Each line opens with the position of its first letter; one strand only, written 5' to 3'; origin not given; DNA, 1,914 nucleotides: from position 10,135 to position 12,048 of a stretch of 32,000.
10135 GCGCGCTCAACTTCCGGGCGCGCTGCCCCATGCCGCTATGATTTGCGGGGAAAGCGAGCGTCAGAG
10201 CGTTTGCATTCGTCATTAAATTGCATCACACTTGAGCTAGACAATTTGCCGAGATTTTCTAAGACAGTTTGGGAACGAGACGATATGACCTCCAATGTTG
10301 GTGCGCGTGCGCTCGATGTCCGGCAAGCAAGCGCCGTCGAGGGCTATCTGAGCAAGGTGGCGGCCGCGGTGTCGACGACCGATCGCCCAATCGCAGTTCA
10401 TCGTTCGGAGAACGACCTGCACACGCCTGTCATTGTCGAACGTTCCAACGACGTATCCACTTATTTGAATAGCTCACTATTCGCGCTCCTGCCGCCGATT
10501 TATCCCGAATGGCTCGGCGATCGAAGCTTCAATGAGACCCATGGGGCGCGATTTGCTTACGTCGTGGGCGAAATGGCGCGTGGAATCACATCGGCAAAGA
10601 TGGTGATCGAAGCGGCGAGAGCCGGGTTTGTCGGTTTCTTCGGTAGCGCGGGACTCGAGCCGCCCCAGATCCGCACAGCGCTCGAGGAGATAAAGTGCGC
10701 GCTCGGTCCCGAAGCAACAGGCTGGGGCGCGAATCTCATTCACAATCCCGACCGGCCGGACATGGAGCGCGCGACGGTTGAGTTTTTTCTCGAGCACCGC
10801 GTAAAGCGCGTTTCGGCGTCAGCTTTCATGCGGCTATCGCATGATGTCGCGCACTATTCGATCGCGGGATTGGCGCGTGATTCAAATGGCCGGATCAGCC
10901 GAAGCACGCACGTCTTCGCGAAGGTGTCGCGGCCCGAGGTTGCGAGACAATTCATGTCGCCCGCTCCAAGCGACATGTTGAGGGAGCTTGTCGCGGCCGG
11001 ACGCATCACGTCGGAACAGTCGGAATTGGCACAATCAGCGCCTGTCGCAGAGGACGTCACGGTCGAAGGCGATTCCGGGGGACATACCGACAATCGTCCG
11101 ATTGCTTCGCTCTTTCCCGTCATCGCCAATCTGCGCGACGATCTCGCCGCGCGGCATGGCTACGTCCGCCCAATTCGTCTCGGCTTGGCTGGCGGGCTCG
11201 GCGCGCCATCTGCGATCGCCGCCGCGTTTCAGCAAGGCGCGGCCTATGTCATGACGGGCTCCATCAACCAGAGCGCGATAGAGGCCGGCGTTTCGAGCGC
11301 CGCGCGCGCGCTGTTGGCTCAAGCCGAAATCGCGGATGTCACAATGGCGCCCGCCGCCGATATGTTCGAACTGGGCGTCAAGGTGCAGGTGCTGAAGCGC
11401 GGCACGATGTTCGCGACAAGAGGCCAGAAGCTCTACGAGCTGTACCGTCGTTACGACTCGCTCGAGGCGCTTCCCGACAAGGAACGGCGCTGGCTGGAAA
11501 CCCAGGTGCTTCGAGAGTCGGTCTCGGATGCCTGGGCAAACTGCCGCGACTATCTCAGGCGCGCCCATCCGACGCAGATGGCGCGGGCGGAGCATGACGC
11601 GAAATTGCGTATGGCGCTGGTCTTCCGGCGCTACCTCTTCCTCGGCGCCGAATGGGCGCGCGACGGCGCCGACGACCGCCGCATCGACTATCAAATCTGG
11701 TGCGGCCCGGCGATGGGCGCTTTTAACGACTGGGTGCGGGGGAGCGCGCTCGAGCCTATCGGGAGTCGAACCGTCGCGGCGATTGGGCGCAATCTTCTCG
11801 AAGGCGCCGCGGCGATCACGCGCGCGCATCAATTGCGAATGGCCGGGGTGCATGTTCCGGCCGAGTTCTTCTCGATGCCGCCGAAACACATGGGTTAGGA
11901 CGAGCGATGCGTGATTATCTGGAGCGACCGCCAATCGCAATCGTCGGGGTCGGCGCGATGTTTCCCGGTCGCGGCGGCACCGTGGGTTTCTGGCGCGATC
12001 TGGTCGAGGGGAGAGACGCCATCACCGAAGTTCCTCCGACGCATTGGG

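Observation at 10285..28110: Six-gene PUFA-synthase-like (pfa-type) secondary-lipid operon with non-canonical partitioning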

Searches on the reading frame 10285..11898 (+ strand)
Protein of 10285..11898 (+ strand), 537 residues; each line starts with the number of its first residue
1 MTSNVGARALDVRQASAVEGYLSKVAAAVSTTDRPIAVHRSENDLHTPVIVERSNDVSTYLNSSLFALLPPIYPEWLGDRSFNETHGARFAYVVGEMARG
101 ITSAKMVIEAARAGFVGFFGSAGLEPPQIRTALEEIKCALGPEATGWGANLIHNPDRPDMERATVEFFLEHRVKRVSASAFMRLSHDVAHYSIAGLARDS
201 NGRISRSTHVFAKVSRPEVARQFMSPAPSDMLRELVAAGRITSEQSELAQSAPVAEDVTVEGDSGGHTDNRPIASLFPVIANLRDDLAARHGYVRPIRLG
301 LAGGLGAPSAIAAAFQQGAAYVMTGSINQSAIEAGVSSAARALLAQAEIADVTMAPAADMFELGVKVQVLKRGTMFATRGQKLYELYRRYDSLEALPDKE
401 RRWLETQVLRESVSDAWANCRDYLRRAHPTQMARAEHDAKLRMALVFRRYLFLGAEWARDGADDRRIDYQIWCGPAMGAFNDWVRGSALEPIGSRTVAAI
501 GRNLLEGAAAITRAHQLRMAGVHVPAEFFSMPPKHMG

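Call 8: search_protein_families(library=pfam, proteins=[window:10285-11898:+], max_evalue=0.01)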
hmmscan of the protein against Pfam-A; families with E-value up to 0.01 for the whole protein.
window:10285-11898:+ (537 aa): 2 families
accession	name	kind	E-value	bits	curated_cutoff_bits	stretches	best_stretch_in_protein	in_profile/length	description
PF21607.2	FabD_helical_ins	-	2.1e-26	92.3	27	1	390-469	1-80/80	[Acyl-carrier-protein] S-malonyltransferase, inserted helical domain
PF03060.21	NMO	-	8.7e-06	25.8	28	1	93-359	14-256/331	Nitronate monooxygenase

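Call 9: search_protein_families(library=ncbifam, proteins=[window:10285-11898:+], max_evalue=0.001)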
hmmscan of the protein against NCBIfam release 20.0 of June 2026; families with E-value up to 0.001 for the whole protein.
window:10285-11898:+ (537 aa): 1 family
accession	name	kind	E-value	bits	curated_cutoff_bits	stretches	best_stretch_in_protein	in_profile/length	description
TIGR02814.1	pfaD_fam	subfamily_domain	6.5e-179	595.3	449.25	1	73-514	2-443/444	PfaD family polyunsaturated fatty acid/polyketide biosynthesis protein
